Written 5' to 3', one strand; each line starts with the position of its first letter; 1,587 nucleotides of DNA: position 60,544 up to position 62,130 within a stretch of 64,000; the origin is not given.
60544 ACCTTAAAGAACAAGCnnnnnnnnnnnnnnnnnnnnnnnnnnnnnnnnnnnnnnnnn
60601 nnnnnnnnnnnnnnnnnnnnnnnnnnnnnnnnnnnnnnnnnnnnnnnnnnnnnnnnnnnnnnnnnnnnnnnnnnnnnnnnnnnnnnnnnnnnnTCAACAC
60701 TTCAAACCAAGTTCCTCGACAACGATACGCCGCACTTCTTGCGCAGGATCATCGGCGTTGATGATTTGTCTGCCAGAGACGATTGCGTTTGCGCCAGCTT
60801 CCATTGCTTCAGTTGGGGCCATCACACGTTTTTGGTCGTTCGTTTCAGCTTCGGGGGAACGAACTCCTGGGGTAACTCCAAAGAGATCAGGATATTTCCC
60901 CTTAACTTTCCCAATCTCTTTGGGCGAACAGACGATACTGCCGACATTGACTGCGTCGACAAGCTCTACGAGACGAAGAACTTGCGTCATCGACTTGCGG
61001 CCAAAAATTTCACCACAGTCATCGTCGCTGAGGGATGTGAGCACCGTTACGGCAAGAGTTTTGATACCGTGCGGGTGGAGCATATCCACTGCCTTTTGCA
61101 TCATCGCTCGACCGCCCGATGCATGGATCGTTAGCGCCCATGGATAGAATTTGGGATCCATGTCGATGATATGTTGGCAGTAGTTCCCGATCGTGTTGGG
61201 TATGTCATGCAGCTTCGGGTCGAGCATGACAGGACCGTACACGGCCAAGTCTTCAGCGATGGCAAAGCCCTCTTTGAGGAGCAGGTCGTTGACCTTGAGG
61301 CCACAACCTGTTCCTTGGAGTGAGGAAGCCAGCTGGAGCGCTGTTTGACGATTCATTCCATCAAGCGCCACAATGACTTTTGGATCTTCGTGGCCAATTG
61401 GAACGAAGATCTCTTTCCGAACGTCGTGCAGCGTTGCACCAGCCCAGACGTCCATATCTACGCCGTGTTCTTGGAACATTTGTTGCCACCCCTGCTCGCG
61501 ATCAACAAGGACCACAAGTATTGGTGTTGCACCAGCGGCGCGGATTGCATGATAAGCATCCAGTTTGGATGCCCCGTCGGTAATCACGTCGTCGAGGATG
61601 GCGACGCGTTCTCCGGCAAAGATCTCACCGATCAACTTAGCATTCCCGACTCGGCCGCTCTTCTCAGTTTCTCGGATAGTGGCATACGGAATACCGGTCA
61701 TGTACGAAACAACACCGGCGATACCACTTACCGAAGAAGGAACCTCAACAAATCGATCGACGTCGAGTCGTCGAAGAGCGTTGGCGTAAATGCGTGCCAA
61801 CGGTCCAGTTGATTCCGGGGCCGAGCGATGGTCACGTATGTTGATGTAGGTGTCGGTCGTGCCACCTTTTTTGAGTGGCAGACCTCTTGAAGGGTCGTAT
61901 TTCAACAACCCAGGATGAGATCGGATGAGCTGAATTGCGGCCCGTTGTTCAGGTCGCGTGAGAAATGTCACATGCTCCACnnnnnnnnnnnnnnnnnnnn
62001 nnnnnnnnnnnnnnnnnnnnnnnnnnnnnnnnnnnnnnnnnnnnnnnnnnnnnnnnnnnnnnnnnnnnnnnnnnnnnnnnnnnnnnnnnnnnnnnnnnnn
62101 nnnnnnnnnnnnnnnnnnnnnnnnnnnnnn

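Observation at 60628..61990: Third GC-rich segment: fused pyrE-pyrF (OPRTase-OMP decarboxylase) likely acquired horizontally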

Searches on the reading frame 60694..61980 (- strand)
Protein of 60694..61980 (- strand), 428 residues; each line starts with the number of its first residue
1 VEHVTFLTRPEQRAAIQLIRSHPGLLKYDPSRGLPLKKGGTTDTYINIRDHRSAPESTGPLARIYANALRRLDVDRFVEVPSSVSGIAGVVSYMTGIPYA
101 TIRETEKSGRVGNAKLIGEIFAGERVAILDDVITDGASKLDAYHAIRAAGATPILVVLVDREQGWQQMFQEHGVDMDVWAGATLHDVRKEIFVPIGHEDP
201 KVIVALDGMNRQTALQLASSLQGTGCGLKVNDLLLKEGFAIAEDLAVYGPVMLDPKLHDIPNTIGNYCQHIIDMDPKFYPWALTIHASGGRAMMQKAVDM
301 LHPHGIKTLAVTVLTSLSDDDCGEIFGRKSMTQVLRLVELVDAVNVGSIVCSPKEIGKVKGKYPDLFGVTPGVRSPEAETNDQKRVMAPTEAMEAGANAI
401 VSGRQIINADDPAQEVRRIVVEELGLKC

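Call 3: search_protein_families(library=pfam, proteins=[window:60694-61980:-], max_evalue=0.1)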
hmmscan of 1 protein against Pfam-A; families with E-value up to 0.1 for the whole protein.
window:60694-61980:- (428 aa): 3 families
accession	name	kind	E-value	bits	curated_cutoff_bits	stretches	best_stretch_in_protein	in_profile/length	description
PF00215.30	OMPdecase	-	2.3e-37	129.5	27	1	200-419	1-221/221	Orotidine 5'-phosphate decarboxylase / HUMPS family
PF00156.33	Pribosyltran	-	0.0012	18.6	26.3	1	95-166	51-131/158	Phosphoribosyl transferase domain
PF14681.12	UPRTase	-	0.0049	16.8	27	1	115-183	113-182/206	Uracil phosphoribosyltransferase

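Call 4: search_protein_families(library=ncbifam, proteins=[window:60694-61980:-], max_evalue=0.1)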
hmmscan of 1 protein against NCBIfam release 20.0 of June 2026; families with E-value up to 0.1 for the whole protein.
window:60694-61980:- (428 aa): 24 families
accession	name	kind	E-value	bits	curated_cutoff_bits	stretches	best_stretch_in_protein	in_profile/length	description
NF001273.0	PRK00230.1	equivalog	3.3e-50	170.6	193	1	199-420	4-226/233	orotidine-5'-phosphate decarboxylase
TIGR01740.1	pyrF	equivalog_domain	9.2e-37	126.8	92.3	1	202-419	1-215/216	orotidine-5'-phosphate decarboxylase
NF010386.0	PRK13813.1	equivalog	3.2e-33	115.1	208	1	198-420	3-210/216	orotidine 5'-phosphate decarboxylase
TIGR00336.1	pyrE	equivalog_domain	2.2e-12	47.1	106.8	1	36-174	16-162/173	orotate phosphoribosyltransferase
NF010382.0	PRK13809.1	equivalog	8.9e-10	38.3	208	1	36-176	30-172/210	orotate phosphoribosyltransferase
NF004034.0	PRK05500.1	equivalog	1.8e-09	36.7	656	1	39-176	310-447/478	bifunctional orotidine-5'-phosphate decarboxylase/orotate phosphoribosyltransferase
NF001729.0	PRK00455.1-3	equivalog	2.9e-07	30.1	245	1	88-178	92-184/231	orotate phosphoribosyltransferase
NF002620.0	PRK02277.1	subfamily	2e-06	27.7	115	1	43-165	54-183/201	orotate phosphoribosyltransferase-like protein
NF002635.0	PRK02304.1-4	subfamily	4.6e-06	26.3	146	1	71-178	52-170/188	adenine phosphoribosyltransferase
NF040646.1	HPT_Archaea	equivalog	1.1e-05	25.2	200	1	71-177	51-169/184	hypoxanthine/guanine phosphoribosyltransferase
NF004689.0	PRK06031.1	equivalog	0.00016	21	175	1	120-174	151-206/233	phosphoribosyltransferase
TIGR01367.1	pyrE_Therm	equivalog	0.00022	20.9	150.25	1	119-164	101-147/187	orotate phosphoribosyltransferase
TIGR02127.1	pyrF_sub2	equivalog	0.0092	15.2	110.6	1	247-416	85-257/261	orotidine-5'-phosphate decarboxylase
NF009211.0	PRK12560.1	equivalog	0.0093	15.8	188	1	117-176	103-170/187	adenine phosphoribosyltransferase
NF005592.0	PRK07322.1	subfamily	0.0093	15.4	143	0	121-154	118-151/180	adenine phosphoribosyltransferase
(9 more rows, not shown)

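Call 6: find_homologous_proteins(query=window:60694-61980:-)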
Query window:60694-61980:- (428 aa): 4209 proteins with E <= 0.001 among 8000 candidates; the best 120 are listed.
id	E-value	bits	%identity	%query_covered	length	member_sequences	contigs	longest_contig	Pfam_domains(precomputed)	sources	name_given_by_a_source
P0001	4.6e-285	963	100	100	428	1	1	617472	PF00215.31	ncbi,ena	-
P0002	3.5e-147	509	56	99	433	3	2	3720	PF00215.31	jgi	-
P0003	2.8e-118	414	49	98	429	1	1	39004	PF00215.31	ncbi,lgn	-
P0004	1.1e-115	405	50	97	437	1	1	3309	PF00215.31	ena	-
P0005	2.0e-115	404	49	95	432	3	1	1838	PF00215.31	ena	-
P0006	2.3e-115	404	49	98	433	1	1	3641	PF00215.31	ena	-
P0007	3.3e-115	404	50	96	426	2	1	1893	PF00215.31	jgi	-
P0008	1.7e-114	401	48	99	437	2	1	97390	PF00215.31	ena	-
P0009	2.9e-114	401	49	100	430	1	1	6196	PF00215.31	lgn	-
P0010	3.3e-114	400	49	98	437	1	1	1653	PF00215.31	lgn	-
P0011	2.0e-113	398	49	97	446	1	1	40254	PF00215.31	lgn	-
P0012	7.4e-112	393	48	100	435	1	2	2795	PF00215.31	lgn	-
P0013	8.2e-112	392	46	100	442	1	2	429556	PF00215.31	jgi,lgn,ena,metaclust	metaclust:\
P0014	3.0e-111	391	47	99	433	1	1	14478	PF00215.31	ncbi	-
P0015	9.6e-111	389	48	99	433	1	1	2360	PF00215.31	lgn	-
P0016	1.4e-110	388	47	100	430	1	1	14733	PF00215.31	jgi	-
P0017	1.6e-110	388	49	94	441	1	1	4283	PF00215.31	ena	-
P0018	1.8e-110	388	47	94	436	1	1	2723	PF00215.31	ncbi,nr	ncbi:MAG TPA: orotidine-5'-phosphate decarboxylase [Candidatus Paceibacterota bacterium]|nr:orotidin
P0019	2.2e-110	388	46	100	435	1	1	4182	PF00215.31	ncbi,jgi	-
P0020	2.4e-110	388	48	97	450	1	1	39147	PF00215.31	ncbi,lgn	-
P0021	2.8e-110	387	47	98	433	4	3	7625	PF00215.31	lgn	-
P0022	3.6e-110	387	50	99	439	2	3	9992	PF00156.34,PF00215.31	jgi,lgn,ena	-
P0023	4.0e-110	387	49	94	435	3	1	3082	PF00215.31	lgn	-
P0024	4.6e-110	387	47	97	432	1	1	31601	PF00215.31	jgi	jgi:orotidine-5'-phosphate decarboxylase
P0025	7.4e-110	386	46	99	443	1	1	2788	PF00215.31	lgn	-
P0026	7.4e-110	386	48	98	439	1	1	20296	PF00215.31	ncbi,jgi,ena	ncbi:MAG: orotidine-5'-phosphate decarboxylase [Minisyncoccia bacterium]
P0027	1.0e-109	386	47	94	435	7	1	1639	PF00215.31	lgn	-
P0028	1.3e-109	385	48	98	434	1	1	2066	PF00215.31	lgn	-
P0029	1.4e-109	385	48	98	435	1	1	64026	PF00215.31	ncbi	ncbi:MAG: orotidine-5'-phosphate decarboxylase [Patescibacteria group bacterium]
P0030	1.8e-109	385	47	98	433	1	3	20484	PF00215.31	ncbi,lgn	-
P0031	2.0e-109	385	48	98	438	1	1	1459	PF00215.31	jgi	jgi:orotidine-5'-phosphate decarboxylase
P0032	2.0e-109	385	47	99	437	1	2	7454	PF00215.31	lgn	-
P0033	2.6e-109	384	47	99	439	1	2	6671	PF00215.31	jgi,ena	-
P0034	3.5e-109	384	49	100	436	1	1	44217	PF00156.34,PF00215.31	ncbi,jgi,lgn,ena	ncbi:MAG: orotidine-5'-phosphate decarboxylase [Patescibacteria group bacterium]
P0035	5.8e-109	383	46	100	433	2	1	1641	PF00215.31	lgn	-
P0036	7.1e-109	383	47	97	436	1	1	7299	PF00215.31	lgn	-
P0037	1.1e-108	382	47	99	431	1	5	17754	PF00215.31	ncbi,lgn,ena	ncbi:MAG: orotidine-5'-phosphate decarboxylase [Patescibacteria group bacterium]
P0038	1.2e-108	382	47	97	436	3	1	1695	PF00215.31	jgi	jgi:orotidine-5'-phosphate decarboxylase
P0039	1.4e-108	382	47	99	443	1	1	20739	PF00215.31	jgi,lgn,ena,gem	-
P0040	1.5e-108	382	47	94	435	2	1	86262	PF00215.31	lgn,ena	-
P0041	2.0e-108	381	47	99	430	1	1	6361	PF00215.31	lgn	-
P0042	3.3e-108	381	50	98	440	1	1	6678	PF00156.34,PF00215.31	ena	-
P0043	4.2e-108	380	47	98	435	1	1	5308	PF00215.31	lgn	-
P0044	9.0e-108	379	47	97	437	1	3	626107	PF00215.31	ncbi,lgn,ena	-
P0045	1.2e-107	379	47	98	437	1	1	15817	PF00215.31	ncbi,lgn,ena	-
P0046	1.2e-107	379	48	98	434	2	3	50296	PF00215.31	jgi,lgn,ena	-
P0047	1.3e-107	379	47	99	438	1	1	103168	PF00156.34,PF00215.31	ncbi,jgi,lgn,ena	ncbi:MAG: orotidine-5'-phosphate decarboxylase [Candidatus Paceibacterota bacterium]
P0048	1.3e-107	379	47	98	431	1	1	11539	PF00215.31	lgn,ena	-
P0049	1.3e-107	379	48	97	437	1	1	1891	PF00215.31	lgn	-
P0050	1.4e-107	379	48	98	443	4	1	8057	PF00156.34,PF00215.31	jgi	-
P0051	1.4e-107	378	48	94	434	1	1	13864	PF00215.31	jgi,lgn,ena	-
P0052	1.7e-107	378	48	100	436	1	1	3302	PF00215.31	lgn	-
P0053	1.7e-107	378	48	98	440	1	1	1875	PF00215.31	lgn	-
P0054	1.7e-107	378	47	98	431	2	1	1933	PF00215.31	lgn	-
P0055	1.9e-107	378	47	100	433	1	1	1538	PF00156.34,PF00215.31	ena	-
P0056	1.9e-107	378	48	98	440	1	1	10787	PF00215.31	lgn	-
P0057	2.2e-107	378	48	99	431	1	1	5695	PF00215.31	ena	-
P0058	2.3e-107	378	48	99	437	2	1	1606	PF00215.31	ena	-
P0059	2.7e-107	378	47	97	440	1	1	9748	PF00215.31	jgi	jgi:orotidine-5'-phosphate decarboxylase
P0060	2.8e-107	378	46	99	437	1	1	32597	PF00215.31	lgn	-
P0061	3.4e-107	377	47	95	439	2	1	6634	PF00215.31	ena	-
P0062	3.7e-107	377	48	94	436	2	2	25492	PF00215.31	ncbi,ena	ncbi:MAG: orotidine-5'-phosphate decarboxylase [Patescibacteria group bacterium]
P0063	4.1e-107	377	46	93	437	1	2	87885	PF00215.31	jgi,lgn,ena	-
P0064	4.1e-107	377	48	97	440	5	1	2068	PF00215.31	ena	-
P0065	4.4e-107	377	46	99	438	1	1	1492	PF00215.31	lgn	-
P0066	4.5e-107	377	47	100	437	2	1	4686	PF00156.34,PF00215.31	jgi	jgi:orotidine-5'-phosphate decarboxylase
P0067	4.8e-107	377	47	97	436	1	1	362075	PF00215.31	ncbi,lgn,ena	-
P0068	4.9e-107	377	48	98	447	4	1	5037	PF00156.34,PF00215.31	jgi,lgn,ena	-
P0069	5.1e-107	377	50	94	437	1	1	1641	PF00215.31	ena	-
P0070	5.7e-107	377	48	99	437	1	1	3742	PF00215.31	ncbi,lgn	-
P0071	5.8e-107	377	46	97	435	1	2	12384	PF00215.31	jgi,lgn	jgi:orotidine-5'-phosphate decarboxylase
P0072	8.1e-107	376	46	99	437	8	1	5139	PF00215.31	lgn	-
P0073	8.8e-107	376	49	97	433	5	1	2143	PF00156.34,PF00215.31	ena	-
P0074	1.1e-106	376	46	98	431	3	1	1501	PF00215.31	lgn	-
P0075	1.5e-106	375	47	94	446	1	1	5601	PF00215.31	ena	-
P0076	1.6e-106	375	48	94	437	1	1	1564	PF00215.31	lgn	-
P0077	2.6e-106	374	47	94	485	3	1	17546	PF00215.31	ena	-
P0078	2.8e-106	374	47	94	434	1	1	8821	PF00215.31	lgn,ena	-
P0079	3.2e-106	374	46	97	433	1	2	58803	PF00215.31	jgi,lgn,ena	-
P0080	3.2e-106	374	46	99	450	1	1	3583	PF00215.31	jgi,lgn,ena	-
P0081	3.7e-106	374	46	98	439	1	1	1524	PF00215.31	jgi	jgi:orotidine-5'-phosphate decarboxylase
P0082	3.7e-106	374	47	94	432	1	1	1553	PF00215.31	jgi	jgi:orotidine-5'-phosphate decarboxylase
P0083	4.4e-106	374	47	97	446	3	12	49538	PF00215.31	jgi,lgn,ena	-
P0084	4.9e-106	373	49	97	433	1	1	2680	PF00156.34,PF00215.31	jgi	-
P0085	5.6e-106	373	47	94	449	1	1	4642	PF00215.31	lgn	-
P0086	6.7e-106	373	47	93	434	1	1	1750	PF00215.31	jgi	jgi:orotidine-5'-phosphate decarboxylase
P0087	7.0e-106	373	46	98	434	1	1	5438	PF00215.31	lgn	-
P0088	8.2e-106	373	48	98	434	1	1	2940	PF00156.34,PF00215.31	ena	-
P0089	8.4e-106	373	47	97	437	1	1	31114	PF00215.31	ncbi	ncbi:MAG: orotidine-5'-phosphate decarboxylase [bacterium]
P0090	1.1e-105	372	48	95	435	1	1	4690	PF00215.31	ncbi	-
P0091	1.2e-105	372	47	98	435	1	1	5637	PF00215.31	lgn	-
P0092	1.3e-105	372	46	97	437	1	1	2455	PF00215.31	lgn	-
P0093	1.7e-105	372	46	97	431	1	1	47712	PF00215.31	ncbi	-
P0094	1.8e-105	372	45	97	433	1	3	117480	PF00215.31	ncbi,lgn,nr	ncbi:MAG: orotidine-5'-phosphate decarboxylase [Candidatus Moranbacteria bacterium]|nr:orotidine-5'-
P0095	2.3e-105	371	49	97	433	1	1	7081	PF00215.31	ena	-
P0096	2.7e-105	371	46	99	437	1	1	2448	PF00215.31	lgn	-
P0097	2.8e-105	371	46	97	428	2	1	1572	PF00215.31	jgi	-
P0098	2.9e-105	371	48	98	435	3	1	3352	PF00215.31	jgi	jgi:orotidine-5'-phosphate decarboxylase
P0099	3.1e-105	371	49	97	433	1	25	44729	PF00215.31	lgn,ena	-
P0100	3.1e-105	371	46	98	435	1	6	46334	PF00156.34,PF00215.31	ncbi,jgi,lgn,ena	-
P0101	3.7e-105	371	47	97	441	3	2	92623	PF00215.31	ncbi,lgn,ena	-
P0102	4.4e-105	370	45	94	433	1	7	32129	PF00215.31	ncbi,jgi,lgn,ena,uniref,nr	ncbi:orotidine-5'-phosphate decarboxylase [Candidatus Kaiserbacteria bacterium CG10_big_fil_rev_8_21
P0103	4.4e-105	370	45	98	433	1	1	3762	PF00215.31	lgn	-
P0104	6.0e-105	370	48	94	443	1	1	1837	PF00215.31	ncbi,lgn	-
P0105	6.5e-105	370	45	97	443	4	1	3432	PF00215.31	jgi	jgi:orotidine-5'-phosphate decarboxylase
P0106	7.0e-105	370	45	98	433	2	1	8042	PF00215.31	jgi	-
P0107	7.3e-105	370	47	100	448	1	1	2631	PF00215.31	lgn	-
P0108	7.5e-105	370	46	99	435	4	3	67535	PF00215.31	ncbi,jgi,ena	-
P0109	7.9e-105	369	46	97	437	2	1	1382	PF00215.31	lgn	-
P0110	8.1e-105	369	44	98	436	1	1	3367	PF00215.31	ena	-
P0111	1.1e-104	369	48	97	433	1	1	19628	PF00215.31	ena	-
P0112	1.3e-104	369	45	100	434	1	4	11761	PF00215.31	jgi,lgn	-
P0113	1.8e-104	368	47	97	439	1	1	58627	PF00215.31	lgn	-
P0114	1.9e-104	368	46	98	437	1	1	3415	PF00215.31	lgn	-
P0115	2.0e-104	368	49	94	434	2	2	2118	PF00215.31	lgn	-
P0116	2.0e-104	368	46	99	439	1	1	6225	PF00215.31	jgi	-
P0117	2.1e-104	368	46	99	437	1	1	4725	PF00156.34,PF00215.31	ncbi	-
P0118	2.3e-104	368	47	99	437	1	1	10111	PF00215.31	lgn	-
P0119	2.3e-104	368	47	99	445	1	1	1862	PF00156.34,PF00215.31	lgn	-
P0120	2.5e-104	368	46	94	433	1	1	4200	PF00215.31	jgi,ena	-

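Call 10: find_encoding_contigs(protein=P0001, flank=10000, max_places=4)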
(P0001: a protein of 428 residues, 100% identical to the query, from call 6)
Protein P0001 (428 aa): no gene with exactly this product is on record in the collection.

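Call 19: find_related_loci(query=A1, collection=genome_contigs, flank=10000)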
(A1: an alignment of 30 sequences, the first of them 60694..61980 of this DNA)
Query A1 (428 aa) in genome_contigs; peptide patterns used: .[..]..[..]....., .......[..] (x = any residue, [..] = any of these).
511 stretches matched a pattern; 358 encode a relative of the query (tblastn E <= 1e-3); the best 80 are kept; 79 distinct loci.
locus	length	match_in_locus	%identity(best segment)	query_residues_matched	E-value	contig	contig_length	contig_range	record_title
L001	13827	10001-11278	49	4-424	5e-125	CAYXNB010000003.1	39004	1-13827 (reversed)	MAG TPA_asm: uncultured Candidatus Saccharibacteria bacterium isolate SRP093185_co1_2 genome assembly, contig: NODE_455_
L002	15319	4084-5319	49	22-428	3e-118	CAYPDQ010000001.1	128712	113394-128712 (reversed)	MAG TPA_asm: uncultured Candidatus Saccharibacteria bacterium isolate SRP093762_co1_57 genome assembly, contig: NODE_77_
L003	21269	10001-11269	48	10-426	1e-117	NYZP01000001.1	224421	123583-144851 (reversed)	MAG: Parcubacteria group bacterium isolate ARS52 39386, whole genome shotgun sequence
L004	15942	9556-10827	48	6-424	2e-117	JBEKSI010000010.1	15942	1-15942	MAG: Minisyncoccia bacterium isolate SPRUCE 530 SPRUCE_530_10, whole genome shotgun sequence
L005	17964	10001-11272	47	6-425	7e-117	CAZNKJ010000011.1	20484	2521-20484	MAG TPA_asm: uncultured Candidatus Saccharibacteria bacterium isolate SRP128015_co3_155 genome assembly, contig: NODE_25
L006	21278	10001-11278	48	6-426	3e-116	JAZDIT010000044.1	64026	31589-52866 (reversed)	MAG: Patescibacteria group bacterium isolate MEGAHIT-group-0.42 k141_19667279, whole genome shotgun sequence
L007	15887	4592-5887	49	1-427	2e-114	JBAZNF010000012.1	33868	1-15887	MAG: Patescibacteria group bacterium isolate SO_2017_LW4_60 scaffold_2391_c1_LW137-91_2017, whole genome shotgun sequenc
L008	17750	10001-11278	47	10-424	7e-114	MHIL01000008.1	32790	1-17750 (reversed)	MAG: Candidatus Buchananbacteria bacterium RIFCSPHIGHO2_02_FULL_56_16 rifcsphigho2_02_scaffold_1671, whole genome shotgu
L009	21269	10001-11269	47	10-425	7e-114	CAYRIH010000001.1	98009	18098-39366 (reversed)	MAG TPA_asm: uncultured Candidatus Saccharibacteria bacterium isolate SRP179991_co3_23 genome assembly, contig: NODE_22_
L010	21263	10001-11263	45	10-424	9e-114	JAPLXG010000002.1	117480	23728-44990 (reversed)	MAG: Candidatus Moraniibacteriota bacterium isolate LacPavin_0818_WC55_MAG_41_28 LacPavin_0818_WC55_scaffold_747127, who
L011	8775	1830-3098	45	10-426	1e-113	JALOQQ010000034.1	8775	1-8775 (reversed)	MAG: Planctomycetota bacterium isolate Prado159 scaffold_8134, whole genome shotgun sequence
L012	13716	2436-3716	47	6-426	1e-113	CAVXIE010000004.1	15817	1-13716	MAG: Candidatus Staskawiczbacteria bacterium isolate MFD03044.bin.2.105 genome assembly, contig: contig_73536, whole gen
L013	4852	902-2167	46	10-424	1e-113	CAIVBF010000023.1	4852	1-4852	uncultured bacterium isolate MJ-2014-D6_bin-244 genome assembly, contig: bin-244:023/170, whole genome shotgun sequence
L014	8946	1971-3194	48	24-426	9e-113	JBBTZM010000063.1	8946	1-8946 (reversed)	MAG: Patescibacteria group bacterium isolate H43-bin010_1 H43_bin010_1_000000000063, whole genome shotgun sequence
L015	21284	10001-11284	47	6-427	7e-113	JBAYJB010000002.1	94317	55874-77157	MAG: Candidatus Paceibacterota bacterium isolate SO_2016_GW1_45 scaffold00531_OW334_2016, whole genome shotgun sequence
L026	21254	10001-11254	45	6-419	5e-108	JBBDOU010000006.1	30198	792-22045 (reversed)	MAG: Candidatus Paceibacterota bacterium isolate LejiaB_42_15 Lejia_B_1825_length_30198_cov_9, whole genome shotgun sequ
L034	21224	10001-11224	45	24-426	2e-105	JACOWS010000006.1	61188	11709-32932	MAG: Patescibacteria group bacterium isolate NC_groundwater_132_Ag_S-0.1um_53_12 S4_GD2017_2_S1_scaffold_931, whole geno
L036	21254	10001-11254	46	13-424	5e-103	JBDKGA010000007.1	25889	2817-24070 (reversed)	MAG: Candidatus Parcubacteria bacterium isolate farmington_2019_sw_WHONDRS-S19S_0053_B_bin.33 scaffold_1014672, whole ge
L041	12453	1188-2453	41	6-423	2e-98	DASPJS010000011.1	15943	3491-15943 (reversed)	MAG TPA_asm: Candidatus Paceibacterota bacterium isolate SMAG_U12016 k141_19090, whole genome shotgun sequence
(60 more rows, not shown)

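Call 23: find_encoding_contigs(protein=P0002, flank=10000, max_places=3)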
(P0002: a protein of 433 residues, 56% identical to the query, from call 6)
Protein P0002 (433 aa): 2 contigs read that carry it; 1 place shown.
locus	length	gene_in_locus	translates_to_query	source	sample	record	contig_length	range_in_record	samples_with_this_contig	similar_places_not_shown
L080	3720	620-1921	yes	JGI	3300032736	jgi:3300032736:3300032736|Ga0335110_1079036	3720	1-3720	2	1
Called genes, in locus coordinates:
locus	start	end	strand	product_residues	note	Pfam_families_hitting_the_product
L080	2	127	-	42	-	?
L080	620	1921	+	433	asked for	PF00215:OMPdecase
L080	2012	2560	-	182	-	PF08534:Redoxin, PF00578:AhpC-TSA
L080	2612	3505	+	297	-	PF01745:IPT, PF01715:IPPT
